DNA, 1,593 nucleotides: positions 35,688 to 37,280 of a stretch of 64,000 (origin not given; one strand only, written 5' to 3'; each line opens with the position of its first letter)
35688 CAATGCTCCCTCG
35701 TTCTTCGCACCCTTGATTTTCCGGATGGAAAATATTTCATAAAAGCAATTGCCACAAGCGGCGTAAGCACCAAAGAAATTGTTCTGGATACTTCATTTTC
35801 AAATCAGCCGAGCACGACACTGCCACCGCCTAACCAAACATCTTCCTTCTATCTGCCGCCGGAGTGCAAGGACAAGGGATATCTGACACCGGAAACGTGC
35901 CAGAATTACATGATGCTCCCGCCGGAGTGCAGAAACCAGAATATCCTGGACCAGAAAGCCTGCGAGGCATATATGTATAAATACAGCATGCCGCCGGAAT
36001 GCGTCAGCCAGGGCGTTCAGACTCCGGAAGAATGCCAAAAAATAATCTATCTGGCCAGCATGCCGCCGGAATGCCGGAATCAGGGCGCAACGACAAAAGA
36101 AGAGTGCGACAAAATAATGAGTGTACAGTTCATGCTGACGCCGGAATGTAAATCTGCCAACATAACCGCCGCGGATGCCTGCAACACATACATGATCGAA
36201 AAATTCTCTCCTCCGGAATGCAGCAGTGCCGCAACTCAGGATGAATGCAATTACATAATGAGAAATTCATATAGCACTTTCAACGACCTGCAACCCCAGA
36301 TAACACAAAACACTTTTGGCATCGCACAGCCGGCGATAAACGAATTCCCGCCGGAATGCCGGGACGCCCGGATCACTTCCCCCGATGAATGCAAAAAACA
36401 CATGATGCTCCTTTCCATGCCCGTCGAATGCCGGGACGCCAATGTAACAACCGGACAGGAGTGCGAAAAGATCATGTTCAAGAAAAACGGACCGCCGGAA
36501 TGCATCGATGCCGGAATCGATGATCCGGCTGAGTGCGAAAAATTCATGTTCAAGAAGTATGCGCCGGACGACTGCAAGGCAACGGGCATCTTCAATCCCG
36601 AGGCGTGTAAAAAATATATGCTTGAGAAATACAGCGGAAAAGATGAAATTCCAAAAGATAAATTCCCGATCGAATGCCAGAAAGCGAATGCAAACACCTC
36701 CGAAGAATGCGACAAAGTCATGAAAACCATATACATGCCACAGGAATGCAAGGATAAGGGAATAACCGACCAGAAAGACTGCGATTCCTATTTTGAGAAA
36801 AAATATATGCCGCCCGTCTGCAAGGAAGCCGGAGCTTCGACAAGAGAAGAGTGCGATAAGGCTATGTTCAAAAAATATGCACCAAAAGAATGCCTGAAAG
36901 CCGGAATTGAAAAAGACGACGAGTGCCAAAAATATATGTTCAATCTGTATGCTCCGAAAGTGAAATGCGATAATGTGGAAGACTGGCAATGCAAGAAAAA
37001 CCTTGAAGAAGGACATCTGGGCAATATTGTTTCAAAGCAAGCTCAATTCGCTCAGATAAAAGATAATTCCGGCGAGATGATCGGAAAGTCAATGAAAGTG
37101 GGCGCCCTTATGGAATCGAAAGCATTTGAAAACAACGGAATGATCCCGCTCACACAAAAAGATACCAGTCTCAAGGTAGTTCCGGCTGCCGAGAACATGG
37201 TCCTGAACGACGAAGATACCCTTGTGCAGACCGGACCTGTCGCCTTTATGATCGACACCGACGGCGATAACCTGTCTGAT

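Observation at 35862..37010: About 15 tandem 24-residue two-cysteine repeats inside a 1.83-kaa surface protein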

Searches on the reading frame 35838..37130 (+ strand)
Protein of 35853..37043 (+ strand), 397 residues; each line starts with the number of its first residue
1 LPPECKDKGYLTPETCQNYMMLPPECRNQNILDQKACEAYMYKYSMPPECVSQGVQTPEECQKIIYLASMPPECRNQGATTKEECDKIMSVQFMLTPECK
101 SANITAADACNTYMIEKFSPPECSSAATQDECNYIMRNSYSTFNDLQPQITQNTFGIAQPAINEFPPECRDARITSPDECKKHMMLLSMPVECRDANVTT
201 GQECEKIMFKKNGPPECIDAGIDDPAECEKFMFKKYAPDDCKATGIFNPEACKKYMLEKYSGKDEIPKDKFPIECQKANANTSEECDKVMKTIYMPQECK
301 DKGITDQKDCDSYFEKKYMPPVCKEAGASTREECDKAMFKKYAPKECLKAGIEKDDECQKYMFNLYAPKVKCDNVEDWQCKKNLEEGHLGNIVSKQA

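Call 4: search_protein_families(library=pfam, proteins=[window:35862-37010:+], max_evalue=1)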
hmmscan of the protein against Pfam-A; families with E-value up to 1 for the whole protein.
window:35862-37010:+ (383 aa): 2 families
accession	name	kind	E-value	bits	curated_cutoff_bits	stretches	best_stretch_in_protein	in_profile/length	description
PF20787.2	SPP1_GP23-1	-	0.0008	19.7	27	0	74-87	27-40/47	SPP1 phage GP23.1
PF22445.1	Ssol_1539-like_2nd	-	0.021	14.9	27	1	59-80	19-37/45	Ssol_1539-like, second domain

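Call 5: search_protein_families(library=ncbifam, proteins=[window:35862-37010:+], max_evalue=1)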
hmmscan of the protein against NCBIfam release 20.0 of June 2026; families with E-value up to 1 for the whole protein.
window:35862-37010:+ (383 aa): 0 families

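Call 11: find_homologous_proteins(query=window:35853-37043:+)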
Query window:35853-37043:+ (397 aa): 29 proteins with E <= 0.001 among 1089 candidates.
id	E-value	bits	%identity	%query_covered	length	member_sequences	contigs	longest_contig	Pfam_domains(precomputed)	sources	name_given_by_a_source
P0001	9.1e-207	705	77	99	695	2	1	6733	PF18884.6,PF19077.7,PF17936.8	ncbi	ncbi:MAG: Ig-like domain-containing protein, partial [Minisyncoccia bacterium]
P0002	8.9e-104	366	49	82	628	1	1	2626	PF18884.6,PF19077.7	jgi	jgi:hypothetical protein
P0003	6.1e-101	357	50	85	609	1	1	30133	PF18884.6,PF19077.7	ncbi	ncbi:MAG: Ig-like domain-containing protein, partial [Candidatus Falkowbacteria bacterium]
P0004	3.6e-83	298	61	53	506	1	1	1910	PF18884.6,PF19077.7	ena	-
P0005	4.2e-83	298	36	100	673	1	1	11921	PF19077.7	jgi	-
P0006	2.8e-70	256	53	54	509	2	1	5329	PF18884.6,PF19077.7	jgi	-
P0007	1.8e-66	243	62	42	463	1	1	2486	PF18884.6,PF19077.7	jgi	jgi:hypothetical protein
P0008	1.1e-61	227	61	42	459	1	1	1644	PF18884.6,PF19077.7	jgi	-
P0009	2.1e-57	213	32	81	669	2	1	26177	-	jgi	-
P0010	4.8e-53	199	30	94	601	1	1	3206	PF18884.6,PF19077.7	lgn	-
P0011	5.1e-40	156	38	59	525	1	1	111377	-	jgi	jgi:hypothetical protein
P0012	5.0e-35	139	57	27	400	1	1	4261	PF18884.6,PF19077.7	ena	-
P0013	3.3e-18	84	67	15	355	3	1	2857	PF18884.6,PF19077.7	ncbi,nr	ncbi:MAG: Ig-like domain-containing protein [bacterium]|nr:Ig-like domain-containing protein [bacter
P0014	6.2e-18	83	40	40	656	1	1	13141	PF18915.6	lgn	-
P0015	8.8e-18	83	36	47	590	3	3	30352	-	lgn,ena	-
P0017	2.0e-15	75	46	26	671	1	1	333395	PF18915.6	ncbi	-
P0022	3.9e-14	71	28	58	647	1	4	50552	PF18915.6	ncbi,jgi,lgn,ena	-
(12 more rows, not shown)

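Call 33: find_related_loci(query=A2, collection=genome_contigs, flank=3000)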
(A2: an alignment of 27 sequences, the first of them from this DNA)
Query A2 (431 aa) in genome_contigs; peptide patterns used: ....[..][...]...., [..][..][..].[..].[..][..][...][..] (x = any residue, [..] = any of these).
71 stretches matched a pattern; 39 encode a relative of the query (tblastn E <= 1e-3); 39 distinct loci.
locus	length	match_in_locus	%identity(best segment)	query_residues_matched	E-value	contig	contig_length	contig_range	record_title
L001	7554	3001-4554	50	5-419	5e-146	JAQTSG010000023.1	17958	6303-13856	MAG: Patescibacteria group bacterium isolate STB_181 NODE_7202_length_17958_cov_3.620044_Sandtown_B, whole genome shotgu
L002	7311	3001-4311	49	4-419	3e-135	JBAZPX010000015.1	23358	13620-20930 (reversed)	MAG: Patescibacteria group bacterium isolate SO_2017_SWC_4 scaffold_1313_c1_LP-4_2017, whole genome shotgun sequence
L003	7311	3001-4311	48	4-419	3e-134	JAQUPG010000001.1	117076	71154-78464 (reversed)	MAG: Patescibacteria group bacterium isolate STD1_219 NODE_323_length_117076_cov_6.680792_Sandtown_D1, whole genome shot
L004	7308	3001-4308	49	2-424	1e-133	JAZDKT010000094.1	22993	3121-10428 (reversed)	MAG: Candidatus Falkowbacteria bacterium isolate MEGAHIT-group-0.550 k141_1787926, whole genome shotgun sequence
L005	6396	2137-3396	48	5-424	3e-131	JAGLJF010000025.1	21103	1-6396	MAG: Candidatus Paceibacterota bacterium isolate RS_3_34 ROV157_3.bin.34.fa_25, whole genome shotgun sequence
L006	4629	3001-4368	46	4-427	3e-130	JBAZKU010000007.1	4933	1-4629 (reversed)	MAG: Candidatus Paceibacterota bacterium isolate SO_2017_LW4_151 scaffold_33793_c1_LW137-91_2017, whole genome shotgun s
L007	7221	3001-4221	47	3-409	8e-129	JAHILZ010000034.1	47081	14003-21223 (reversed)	MAG: Patescibacteria group bacterium isolate KR13_N2.mb.46 KR13_N2.mb.46_k141_126418, whole genome shotgun sequence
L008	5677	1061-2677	42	4-426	4e-124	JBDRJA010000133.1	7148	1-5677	MAG: Patescibacteria group bacterium isolate MEGAHIT-group-1.615 k141_14095135, whole genome shotgun sequence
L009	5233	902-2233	46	3-424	4e-123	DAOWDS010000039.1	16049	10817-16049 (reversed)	MAG TPA_asm: Candidatus Moraniibacteriota bacterium isolate CSMAG_1919 CSMAG_1919_k141_3121021_length_16049_cov_9.0893,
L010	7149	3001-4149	52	1-424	6e-119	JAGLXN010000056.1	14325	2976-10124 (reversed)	MAG: Candidatus Parcubacteria bacterium isolate RS_12_54 ZL285.bin.54.fa_56, whole genome shotgun sequence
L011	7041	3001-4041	47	5-421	1e-107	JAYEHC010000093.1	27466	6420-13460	MAG: Patescibacteria group bacterium isolate MAG229 MAG229_93, whole genome shotgun sequence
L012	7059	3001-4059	46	1-426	3e-106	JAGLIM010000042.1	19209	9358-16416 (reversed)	MAG: Candidatus Paceibacterota bacterium isolate RS_2_5 ROV157_2.bin.5.fa_42, whole genome shotgun sequence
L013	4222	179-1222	42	2-424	2e-97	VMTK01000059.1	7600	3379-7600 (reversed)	MAG: Candidatus Falkowbacteria bacterium isolate S3_17 k141_84609, whole genome shotgun sequence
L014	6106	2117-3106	45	4-427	2e-94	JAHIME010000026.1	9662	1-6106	MAG: Patescibacteria group bacterium isolate KR13_N2.mb.53 KR13_N2.mb.53_k141_92290, whole genome shotgun sequence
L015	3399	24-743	52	5-427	5e-84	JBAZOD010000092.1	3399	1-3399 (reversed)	MAG: Patescibacteria group bacterium isolate SO_2017_LW4_86 scaffold_57690_c1_LW137-91_2017, whole genome shotgun sequen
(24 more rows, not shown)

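Call 41: predict_structure(alignment_id=A2)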
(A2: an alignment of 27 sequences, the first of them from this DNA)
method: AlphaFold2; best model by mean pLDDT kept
length: 431 residues; sequences in the alignment: 27
mean_pLDDT: 73.5   pTM: 0.29
mean pLDDT of the five models: 73.5, 70.2, 69.4, 66.1, 63.6
residues with pLDDT >= 90: 17; 70-90: 297; 50-70: 90; < 50: 27
segments of 3 or more residues with pLDDT < 50: 145-165, 429-431
pLDDT, mean of each block of 10 residues (from residue 1): 73 88 91 90 86 83 79 80 79 73 76 77 74 65 49 33 50 82 78 80 78 81 82 80 78 75 61 69 76 77 83 82 81 80 79 81 77 67 66 55 60 58 54 40
secondary structure, 60 per line:
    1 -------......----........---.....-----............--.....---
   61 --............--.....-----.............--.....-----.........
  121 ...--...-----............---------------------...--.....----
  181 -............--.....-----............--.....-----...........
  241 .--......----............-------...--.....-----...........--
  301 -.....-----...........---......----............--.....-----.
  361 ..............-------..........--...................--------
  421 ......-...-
elements in order: H8-13 H18-25 H29-33 H39-50 H53-57 H63-74 H77-81 H87-99 H102-106 H112-123 H134-145 H172-176 H182-193 H196-200 H206-217 H220-224 H230-241 H244-249 H254-265 H278-282 H288-298 H302-306 H312-322 H326-331 H336-347 H350-354 H360-374 H382-391 H394-412 H421-426

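Call 43: fold_search(model_id=the predicted structure, library=pdb)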
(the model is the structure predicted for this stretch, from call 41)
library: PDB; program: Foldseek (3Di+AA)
matches with E <= 10: 9; with E <= 0.001: 0
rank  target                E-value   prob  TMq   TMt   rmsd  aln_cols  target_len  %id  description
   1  6lew_B                1.0e+00  0.06  0.12  0.12  20.7       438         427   13  RVD HA specifically contacts 5mC through van der Waals interactions (released 2020-12-02)
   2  6jw3_A                1.7e+00  0.06  0.14  0.13  19.9       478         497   11  Degenerate RVD RG forms a distinct loop conformation (released 2020-04-22)
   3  4osw_A                4.1e+00  0.03  0.11  0.10  19.9       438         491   12  Crystal structure of the S505E mutant of TAL effector dHax3 (released 2014-05-28)
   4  2jtz_MODEL_1_A        5.8e+00  0.02  0.07  0.13  21.3       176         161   13  Solution structure and chemical shift assignments of the F104-to-5-flurotryptophan mutant of cardiac troponin  (released 2007-08-28)
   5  5tjg_F                6.1e+00  0.01  0.08  0.09  21.9       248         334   12  Thermus aquaticus delta1.1-sigmaA holoenzyme/downstream-fork promoter complex with an open clamp (released 2017-06-21)
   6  7sqc_3N               7.1e+00  0.01  0.07  0.11  41.1       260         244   13  Ciliary C1 central pair apparatus isolated from Chlamydomonas reinhardtii (released 2022-04-13)
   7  3v6t_A                7.5e+00  0.02  0.09  0.08  19.2       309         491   14  Crystal structure of the DNA-bound dHax3, a TAL effector, at 1.85 angstrom (released 2012-01-18)
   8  2m64_MODEL_1_A        8.2e+00  0.01  0.06  0.10  26.4       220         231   14  1H, 13C and 15N Chemical Shift Assignments for Phl p 5a (released 2014-03-26)
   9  7rdq_F                9.1e+00  0.01  0.10  0.11  22.8       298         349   12  Cryo-EM structure of Thermus thermophilus reiterative transcription complex with 11nt oligo-G RNA (released 2022-02-02)

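Call 60: find_encoding_contigs(protein=P0009, flank=5000, max_places=1)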
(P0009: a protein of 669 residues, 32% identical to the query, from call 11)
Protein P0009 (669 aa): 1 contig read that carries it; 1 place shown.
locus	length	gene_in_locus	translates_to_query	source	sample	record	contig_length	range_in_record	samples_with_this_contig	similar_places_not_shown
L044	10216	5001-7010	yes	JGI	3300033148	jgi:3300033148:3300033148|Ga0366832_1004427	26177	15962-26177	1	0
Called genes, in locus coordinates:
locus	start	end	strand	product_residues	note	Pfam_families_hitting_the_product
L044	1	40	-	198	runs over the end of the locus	PF00815:Histidinol_dh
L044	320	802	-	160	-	PF01634:HisG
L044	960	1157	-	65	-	PF01371:Trp_repressor, PF13384:HTH_23, PF13551:HTH_29 (faint)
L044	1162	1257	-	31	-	-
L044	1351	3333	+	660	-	PF04760:IF2_N, PF00009:GTP_EFTU, PF00071:Ras (weak), PF01926:MMR_HSR1 (weak), PF22042:EF-G_D2, PF11987:IF-2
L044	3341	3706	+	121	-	PF02033:RBFA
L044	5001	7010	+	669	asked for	-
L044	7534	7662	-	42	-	-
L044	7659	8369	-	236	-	PF04055:Radical_SAM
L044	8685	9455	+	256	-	PF01978:TrmB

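Call 61: find_encoding_contigs(protein=P0011, flank=5000, max_places=1)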
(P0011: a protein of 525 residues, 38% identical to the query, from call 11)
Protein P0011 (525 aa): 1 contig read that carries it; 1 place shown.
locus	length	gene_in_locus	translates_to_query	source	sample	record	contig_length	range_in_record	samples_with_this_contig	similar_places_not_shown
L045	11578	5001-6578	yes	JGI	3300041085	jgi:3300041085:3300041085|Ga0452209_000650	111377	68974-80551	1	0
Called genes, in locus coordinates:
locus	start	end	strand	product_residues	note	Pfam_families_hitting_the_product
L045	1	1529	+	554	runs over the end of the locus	PF02463:SMC_N (weak), PF13175:AAA_15, PF13304:AAA_21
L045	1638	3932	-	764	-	PF00270:DEAD, PF00271:Helicase_C, PF16124:RecQ_Zn_bind, PF09382:RQC, PF00570:HRDC, PF14493:HTH_40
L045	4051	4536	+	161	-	-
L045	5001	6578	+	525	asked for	-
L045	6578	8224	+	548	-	PF18884:TSP3_bac (faint), PF19077:Big_13 (weak)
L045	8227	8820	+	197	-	PF02223:Thymidylate_kin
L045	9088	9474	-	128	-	-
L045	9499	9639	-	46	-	-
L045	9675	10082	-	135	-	PF12844:HTH_19 (weak), PF13560:HTH_31 (weak), PF01381:HTH_3, PF13443:HTH_26 (weak)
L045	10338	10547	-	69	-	-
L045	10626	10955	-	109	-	-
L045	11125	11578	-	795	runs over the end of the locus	PF01326:PPDK_N, PF00391:PEP-utilizers, PF02896:PEP-utilizers_C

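Call 62: find_related_loci(query=A2, collection=viral_contigs, flank=3000)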
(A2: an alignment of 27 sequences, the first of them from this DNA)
Query A2 (431 aa) in viral_contigs; peptide patterns used: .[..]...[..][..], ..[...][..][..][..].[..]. (x = any residue, [..] = any of these).
208 stretches matched a pattern, but none encodes a relative of the query by tblastn (E <= 1e-3).

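Call 63: find_related_loci(query=A2, collection=metagenome_contigs, flank=4000)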
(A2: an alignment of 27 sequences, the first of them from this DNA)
Query A2 (431 aa) in metagenome_contigs; peptide patterns used: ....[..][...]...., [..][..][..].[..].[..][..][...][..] (x = any residue, [..] = any of these).
100 stretches matched a pattern; 39 encode a relative of the query (tblastn E <= 1e-3); 39 distinct loci.
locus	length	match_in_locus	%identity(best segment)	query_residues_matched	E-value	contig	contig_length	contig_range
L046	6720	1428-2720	100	1-431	0e+0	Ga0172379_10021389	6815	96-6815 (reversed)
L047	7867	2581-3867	56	1-426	8e-162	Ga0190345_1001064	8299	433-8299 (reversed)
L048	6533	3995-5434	50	4-419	1e-150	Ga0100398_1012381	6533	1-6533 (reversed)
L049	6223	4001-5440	50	4-419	4e-149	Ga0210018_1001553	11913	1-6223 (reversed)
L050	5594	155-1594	50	4-419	3e-149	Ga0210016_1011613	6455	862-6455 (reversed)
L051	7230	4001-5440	50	4-419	5e-149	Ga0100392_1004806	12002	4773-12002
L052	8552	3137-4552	48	4-426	2e-141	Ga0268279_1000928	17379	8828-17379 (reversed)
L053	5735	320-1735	48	4-426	5e-141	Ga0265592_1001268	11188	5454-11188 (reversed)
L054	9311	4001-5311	49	4-419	3e-135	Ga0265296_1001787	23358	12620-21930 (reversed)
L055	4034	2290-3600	48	4-419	4e-137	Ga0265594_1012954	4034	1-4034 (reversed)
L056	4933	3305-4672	46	4-427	3e-130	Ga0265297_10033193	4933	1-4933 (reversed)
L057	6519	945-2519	44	3-426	7e-118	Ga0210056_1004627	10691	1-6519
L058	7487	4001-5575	44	3-426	7e-118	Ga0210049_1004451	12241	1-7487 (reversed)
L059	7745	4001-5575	44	3-426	5e-118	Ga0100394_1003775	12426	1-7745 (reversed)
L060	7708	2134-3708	44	3-426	5e-118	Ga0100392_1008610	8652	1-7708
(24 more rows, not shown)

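Call 67: search_protein_families(library=pfam, proteins=[P0017, P0022, P0014, P0005], max_evalue=0.01)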
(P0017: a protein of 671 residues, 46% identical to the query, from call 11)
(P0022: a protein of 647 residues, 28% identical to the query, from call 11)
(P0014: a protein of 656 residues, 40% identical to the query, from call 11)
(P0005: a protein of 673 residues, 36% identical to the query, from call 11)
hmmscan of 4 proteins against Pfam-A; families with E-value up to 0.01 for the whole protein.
P0017 (671 aa): 2 families
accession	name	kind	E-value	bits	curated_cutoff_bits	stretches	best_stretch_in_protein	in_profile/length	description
PF18915.5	DUF5667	-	1.5e-07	32.2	27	1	93-180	1-94/99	Domain of unknown function (DUF5667)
PF11319.13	VasI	-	0.0018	18.4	26.5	1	483-514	1-32/184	Type VI secretion system VasI, EvfG, VC_A0118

P0022 (647 aa): 1 family
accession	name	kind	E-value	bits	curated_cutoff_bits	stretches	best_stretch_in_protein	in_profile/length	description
PF18915.5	DUF5667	-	7.9e-07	29.9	27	1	89-178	1-98/99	Domain of unknown function (DUF5667)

P0014 (656 aa): 1 family
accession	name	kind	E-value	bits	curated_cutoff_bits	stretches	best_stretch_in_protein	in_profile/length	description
PF18915.5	DUF5667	-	2.9e-12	47.3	27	1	53-153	1-98/99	Domain of unknown function (DUF5667)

P0005 (673 aa): 2 families
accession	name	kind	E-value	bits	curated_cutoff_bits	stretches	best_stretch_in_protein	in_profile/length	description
PF19077.6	Big_13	-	3.5e-06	27.9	27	1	543-610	31-98/102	Bacterial Ig-like domain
PF18884.5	TSP3_bac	-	4.4e-05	23.7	25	1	454-475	1-22/22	Bacterial TSP3 repeat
